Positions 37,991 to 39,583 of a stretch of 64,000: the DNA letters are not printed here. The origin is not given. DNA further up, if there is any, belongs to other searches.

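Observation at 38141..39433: Co-catalytic zinc aminopeptidase-like protein fused to a zinc ribbon inside the replication module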

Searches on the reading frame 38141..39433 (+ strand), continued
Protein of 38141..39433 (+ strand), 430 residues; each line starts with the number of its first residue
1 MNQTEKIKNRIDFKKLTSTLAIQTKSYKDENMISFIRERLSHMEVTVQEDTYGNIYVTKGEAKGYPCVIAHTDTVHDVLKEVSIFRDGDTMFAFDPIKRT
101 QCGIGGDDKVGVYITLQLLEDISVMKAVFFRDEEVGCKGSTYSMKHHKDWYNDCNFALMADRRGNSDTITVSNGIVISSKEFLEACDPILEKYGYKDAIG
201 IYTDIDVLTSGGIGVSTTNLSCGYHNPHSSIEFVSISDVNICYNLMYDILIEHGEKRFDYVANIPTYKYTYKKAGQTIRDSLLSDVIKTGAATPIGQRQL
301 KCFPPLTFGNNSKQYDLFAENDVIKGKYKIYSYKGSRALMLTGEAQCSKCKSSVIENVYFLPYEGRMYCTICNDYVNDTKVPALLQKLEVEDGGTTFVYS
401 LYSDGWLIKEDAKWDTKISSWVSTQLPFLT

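Call 34: fold_search(model_id=the predicted structure, library=pdb)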
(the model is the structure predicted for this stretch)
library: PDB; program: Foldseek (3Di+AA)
matches with E <= 10: 757; with E <= 0.001: 206
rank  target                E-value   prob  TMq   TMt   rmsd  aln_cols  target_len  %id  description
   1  4p6y_A                2.5e-11  1.00  0.42  0.54   8.4       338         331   16  Crystal structure of the M42 aminopeptidase TmPep1050 from Thermotoga maritima (released 2015-04-08)
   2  2wyr_B                2.7e-11  1.00  0.41  0.53   7.5       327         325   16  3-D structure of PhTET1-12s, dodecamer in the asymmetric unit (released 2010-12-01)
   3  3gb0                  4.5e-11  1.00  0.46  0.52   4.7       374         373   12  Crystal structure of aminopeptidase PepT (NP_980509.1) from Bacillus cereus ATCC 10987 at 2.04 A resolution (released 2009-03-03)
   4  9qr6_A                6.4e-11  1.00  0.42  0.51   7.8       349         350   16  CryoEM structure of the tetrahedral M42 aminopeptidase from M. jannaschii (released 2026-01-14)
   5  4x8i_A                7.2e-11  1.00  0.41  0.51   8.5       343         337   15  de novo crystal structure of the Pyrococcus Furiosus TET3 aminopeptidase (released 2016-02-10)
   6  2cf4                  8.0e-11  1.00  0.41  0.52   8.5       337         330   17  Pyrococcus horikoshii TET1 peptidase can assemble into a tetrahedron or a large octahedral shell (released 2006-09-14)
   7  1xfo_A                9.6e-11  1.00  0.42  0.51   8.5       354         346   14  Crystal Structure of an archaeal aminopeptidase (released 2004-10-05)
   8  4x8i_B                1.3e-10  1.00  0.41  0.51   8.3       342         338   14  de novo crystal structure of the Pyrococcus Furiosus TET3 aminopeptidase (released 2016-02-10)
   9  4p6y_B                1.8e-10  1.00  0.42  0.54   8.4       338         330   16  Crystal structure of the M42 aminopeptidase TmPep1050 from Thermotoga maritima (released 2015-04-08)
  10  2wyr_A                1.8e-10  1.00  0.41  0.53   7.5       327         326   17  3-D structure of PhTET1-12s, dodecamer in the asymmetric unit (released 2010-12-01)
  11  2pe3_A                2.0e-10  1.00  0.39  0.50   9.0       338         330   14  Crystal structure of Frv operon protein FRVX (PH1821)from pyrococcus horikoshii OT3 (released 2007-10-02)
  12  2wzn                  2.6e-10  1.00  0.43  0.54   4.8       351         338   14  3d structure of TET3 from Pyrococcus horikoshii (released 2010-11-03)
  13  2wyr_F                2.7e-10  1.00  0.41  0.54   8.4       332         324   16  3-D structure of PhTET1-12s, dodecamer in the asymmetric unit (released 2010-12-01)
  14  7ljh_A                3.4e-10  1.00  0.46  0.49   7.7       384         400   12  Structure of poly(aspartic acid) hydrolase PahZ2 with Zn+2 bound (released 2021-12-08)
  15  1xfo_B                4.1e-10  1.00  0.40  0.51   8.6       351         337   14  Crystal Structure of an archaeal aminopeptidase (released 2004-10-05)
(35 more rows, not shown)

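Call 51: find_related_loci(query=A2, collection=viral_contigs, flank=8000)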
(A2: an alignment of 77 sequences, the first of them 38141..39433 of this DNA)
Query A2 (430 aa) in viral_contigs; peptide patterns used: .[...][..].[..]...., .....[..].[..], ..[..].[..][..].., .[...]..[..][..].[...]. (x = any residue, [..] = any of these).
598 stretches matched a pattern (row limit reached: there are more); 530 encode a relative of the query (tblastn E <= 1e-3); the best 80 are kept; 80 distinct loci.
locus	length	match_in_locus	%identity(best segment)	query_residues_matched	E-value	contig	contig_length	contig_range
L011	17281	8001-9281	54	1-428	4e-154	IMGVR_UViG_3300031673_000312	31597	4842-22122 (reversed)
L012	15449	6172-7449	51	5-428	2e-148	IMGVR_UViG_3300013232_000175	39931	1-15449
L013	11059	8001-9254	44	5-428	1e-112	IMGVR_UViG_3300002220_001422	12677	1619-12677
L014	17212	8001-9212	37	16-422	4e-83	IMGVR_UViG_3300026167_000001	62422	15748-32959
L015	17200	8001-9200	37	11-416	6e-74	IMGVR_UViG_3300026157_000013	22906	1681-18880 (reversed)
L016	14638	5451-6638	36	11-423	6e-70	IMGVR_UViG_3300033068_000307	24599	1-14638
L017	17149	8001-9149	36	16-421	5e-68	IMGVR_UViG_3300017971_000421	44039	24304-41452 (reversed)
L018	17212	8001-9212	34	7-421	5e-68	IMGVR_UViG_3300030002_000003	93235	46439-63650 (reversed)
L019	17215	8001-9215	33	11-422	3e-63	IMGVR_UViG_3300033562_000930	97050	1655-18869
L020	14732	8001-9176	33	13-421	7e-63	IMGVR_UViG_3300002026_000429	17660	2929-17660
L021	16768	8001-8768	41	11-277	3e-61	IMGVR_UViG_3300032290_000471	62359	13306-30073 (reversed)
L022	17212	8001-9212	34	7-421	5e-68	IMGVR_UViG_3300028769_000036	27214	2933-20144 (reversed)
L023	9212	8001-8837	39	5-281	7e-61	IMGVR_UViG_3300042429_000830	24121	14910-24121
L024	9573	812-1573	41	5-263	2e-60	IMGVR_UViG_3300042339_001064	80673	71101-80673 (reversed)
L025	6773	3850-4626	42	5-264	6e-60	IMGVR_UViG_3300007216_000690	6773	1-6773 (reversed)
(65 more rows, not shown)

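Call 65: search_solved_structures(query=A2, max_evalue=0.1, show_alignments=4)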
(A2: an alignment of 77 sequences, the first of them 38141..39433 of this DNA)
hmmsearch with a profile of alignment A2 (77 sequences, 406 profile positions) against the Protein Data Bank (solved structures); distinct sequences matched with E-value up to 0.1: 21.
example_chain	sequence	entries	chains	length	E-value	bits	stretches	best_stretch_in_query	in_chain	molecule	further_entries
1y0r_A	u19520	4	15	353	6e-08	35.4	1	97-248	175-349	Frv operon protein FrvX | Tetrahedral aminopeptidase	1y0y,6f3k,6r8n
1xfo_A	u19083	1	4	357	6.2e-08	35.4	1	97-248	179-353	Frv operon protein FrvX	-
9qr6_A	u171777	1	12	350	1.5e-07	34.1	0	11-77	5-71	Putative aminopeptidase MJ0555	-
2gre_A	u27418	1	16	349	2.5e-07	33.4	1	5-80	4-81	Deblocking aminopeptidase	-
3gb0_A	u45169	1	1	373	2.3e-05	26.9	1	201-248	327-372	Peptidase T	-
2cf4_A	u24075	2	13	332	2.4e-05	26.8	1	102-242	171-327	PROTEIN PH0519 | COBALT-ACTIVATED PEPTIDASE TET1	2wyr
1vho_A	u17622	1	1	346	0.00013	24.5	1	113-246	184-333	endoglucanase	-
4wwv_A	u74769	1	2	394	0.0005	22.5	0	104-141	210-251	Aminopeptidase from family M42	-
2glf_A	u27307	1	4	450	0.00056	22.3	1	102-163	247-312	Probable M18-family aminopeptidase 1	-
1fno_A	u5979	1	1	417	0.002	20.5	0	208-249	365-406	PEPTIDASE T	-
3rza_A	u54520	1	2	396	0.0053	19.1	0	62-141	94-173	tripeptidase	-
1vix_A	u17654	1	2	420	0.0079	18.5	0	208-249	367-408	Peptidase T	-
2fvg_A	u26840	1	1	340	0.021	17.1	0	18-79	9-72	endoglucanase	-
1pft_A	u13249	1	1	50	0.028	16.7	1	321-357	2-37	TFIIB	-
3u50_C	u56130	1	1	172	0.035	16.4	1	300-402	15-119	Telomerase-associated protein 82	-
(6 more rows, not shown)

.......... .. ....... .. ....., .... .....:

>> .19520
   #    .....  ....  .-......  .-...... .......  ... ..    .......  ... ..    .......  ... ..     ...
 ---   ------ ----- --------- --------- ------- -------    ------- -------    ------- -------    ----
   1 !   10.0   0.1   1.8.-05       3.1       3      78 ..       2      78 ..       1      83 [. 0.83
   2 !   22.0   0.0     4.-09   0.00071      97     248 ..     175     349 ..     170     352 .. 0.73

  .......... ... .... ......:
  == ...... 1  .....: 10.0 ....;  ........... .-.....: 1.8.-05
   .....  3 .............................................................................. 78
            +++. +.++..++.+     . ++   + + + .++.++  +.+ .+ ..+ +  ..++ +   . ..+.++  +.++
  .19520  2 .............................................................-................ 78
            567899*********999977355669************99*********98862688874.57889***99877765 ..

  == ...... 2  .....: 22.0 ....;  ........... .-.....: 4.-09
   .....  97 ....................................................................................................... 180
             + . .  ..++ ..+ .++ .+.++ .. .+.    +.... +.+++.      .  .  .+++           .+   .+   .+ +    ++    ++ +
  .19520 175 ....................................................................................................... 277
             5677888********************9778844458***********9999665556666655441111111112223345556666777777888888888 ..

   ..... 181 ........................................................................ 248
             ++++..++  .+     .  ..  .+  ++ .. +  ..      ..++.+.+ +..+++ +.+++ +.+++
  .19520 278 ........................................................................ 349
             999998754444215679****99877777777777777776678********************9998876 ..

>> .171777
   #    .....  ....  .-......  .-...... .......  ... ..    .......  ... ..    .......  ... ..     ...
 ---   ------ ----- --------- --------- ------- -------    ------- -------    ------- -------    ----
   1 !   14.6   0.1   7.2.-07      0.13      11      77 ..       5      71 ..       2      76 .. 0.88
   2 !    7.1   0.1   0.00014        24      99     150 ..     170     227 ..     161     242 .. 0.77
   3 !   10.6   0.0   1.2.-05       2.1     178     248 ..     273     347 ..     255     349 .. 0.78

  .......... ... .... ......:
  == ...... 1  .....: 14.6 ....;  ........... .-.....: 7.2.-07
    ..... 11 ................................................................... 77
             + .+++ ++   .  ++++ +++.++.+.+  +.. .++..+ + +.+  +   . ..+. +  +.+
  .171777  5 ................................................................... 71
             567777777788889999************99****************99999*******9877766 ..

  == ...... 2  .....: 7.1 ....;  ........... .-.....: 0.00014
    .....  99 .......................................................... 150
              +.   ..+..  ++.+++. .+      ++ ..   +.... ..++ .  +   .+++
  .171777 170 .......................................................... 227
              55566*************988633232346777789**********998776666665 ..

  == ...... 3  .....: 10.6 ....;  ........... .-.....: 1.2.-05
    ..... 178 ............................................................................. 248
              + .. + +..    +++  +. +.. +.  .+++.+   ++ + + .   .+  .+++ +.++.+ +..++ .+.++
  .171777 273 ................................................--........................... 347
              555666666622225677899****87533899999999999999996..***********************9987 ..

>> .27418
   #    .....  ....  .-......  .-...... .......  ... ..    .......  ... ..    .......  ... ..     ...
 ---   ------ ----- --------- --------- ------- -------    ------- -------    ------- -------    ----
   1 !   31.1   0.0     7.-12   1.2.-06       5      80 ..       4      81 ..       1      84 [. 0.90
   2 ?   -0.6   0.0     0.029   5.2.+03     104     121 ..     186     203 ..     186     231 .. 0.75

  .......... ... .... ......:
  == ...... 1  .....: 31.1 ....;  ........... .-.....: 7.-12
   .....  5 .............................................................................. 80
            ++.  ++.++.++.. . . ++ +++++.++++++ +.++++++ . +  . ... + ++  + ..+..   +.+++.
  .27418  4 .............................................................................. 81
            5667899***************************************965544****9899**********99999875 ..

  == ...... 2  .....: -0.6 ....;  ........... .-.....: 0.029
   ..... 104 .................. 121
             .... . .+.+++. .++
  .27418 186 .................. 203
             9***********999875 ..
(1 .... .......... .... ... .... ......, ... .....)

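Call 73: get_annotated_region(hit=H28, flank=4000)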
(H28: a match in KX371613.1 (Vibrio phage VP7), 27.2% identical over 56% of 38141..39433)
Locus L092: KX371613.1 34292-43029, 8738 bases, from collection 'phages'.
description: Vibrio phage VP7, complete genome.
organism: Vibrio phage VP7 (NCBI taxid 1874017)
taxonomy: Viruses; Duplodnaviria; Heunggongvirae; Uroviricota; Caudoviricetes
host: Vibrio parahaemolyticus HN-9; source: sea water; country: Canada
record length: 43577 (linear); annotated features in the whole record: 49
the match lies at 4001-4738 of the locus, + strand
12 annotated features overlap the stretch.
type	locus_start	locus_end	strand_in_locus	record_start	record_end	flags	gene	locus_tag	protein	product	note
CDS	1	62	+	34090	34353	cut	-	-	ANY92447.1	hypothetical protein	-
CDS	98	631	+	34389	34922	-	-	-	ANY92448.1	hypothetical protein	-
CDS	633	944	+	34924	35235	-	-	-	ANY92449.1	hypothetical protein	-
CDS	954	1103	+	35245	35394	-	-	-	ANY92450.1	hypothetical protein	-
CDS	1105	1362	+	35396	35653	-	-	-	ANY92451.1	hypothetical protein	-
CDS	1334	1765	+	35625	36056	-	-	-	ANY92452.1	hypothetical protein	-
CDS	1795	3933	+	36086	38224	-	-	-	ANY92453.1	hypothetical protein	-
CDS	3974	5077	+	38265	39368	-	-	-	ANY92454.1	hypothetical protein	-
CDS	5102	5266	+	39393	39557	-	-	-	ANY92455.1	hypothetical protein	-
CDS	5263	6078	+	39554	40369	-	-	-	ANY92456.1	DNA primase/helicase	-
CDS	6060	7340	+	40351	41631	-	-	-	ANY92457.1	DNA helicase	-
CDS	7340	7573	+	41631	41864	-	-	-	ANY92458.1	hypothetical protein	-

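Call 74: get_annotated_region(hit=H12, flank=4000)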
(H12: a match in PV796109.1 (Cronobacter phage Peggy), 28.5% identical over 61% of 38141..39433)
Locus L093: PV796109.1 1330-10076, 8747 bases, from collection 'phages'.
description: Cronobacter phage Peggy, complete genome.
organism: Cronobacter phage Peggy (NCBI taxid 3442625)
taxonomy: Viruses; Duplodnaviria; Heunggongvirae; Uroviricota; Caudoviricetes; Autographivirales
host: Cronobacter sakazakii C1212; source: sewage; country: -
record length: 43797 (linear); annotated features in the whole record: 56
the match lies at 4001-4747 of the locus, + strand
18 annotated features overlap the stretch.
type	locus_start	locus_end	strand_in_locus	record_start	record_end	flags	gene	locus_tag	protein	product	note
CDS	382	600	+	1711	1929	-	-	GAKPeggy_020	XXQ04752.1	hypothetical protein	-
CDS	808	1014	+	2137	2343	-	-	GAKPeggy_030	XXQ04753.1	hypothetical protein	-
CDS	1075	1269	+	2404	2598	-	-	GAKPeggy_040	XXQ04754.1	hypothetical protein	-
CDS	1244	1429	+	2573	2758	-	-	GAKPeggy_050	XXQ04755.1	hypothetical protein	-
CDS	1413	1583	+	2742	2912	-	-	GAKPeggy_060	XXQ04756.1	hypothetical protein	-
CDS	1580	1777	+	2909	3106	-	-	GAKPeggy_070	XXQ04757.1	hypothetical protein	-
CDS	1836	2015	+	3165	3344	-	-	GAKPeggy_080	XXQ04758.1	hypothetical protein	-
CDS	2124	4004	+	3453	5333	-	-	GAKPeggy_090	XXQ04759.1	hypothetical protein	-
CDS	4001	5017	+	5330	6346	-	-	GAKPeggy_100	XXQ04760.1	putative peptidase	strutural homology to 3CPX_3 aminopeptidase M42 family shown by HHpred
CDS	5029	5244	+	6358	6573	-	-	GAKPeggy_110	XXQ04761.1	hypothetical protein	-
CDS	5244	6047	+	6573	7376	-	-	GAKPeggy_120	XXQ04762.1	DNA primase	-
CDS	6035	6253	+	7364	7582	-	-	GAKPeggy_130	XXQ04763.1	hypothetical protein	-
CDS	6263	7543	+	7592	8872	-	-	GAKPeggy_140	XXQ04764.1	DNA helicase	-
CDS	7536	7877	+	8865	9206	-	-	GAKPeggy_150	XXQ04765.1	hypothetical protein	-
CDS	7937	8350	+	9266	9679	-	-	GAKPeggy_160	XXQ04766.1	hypothetical protein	-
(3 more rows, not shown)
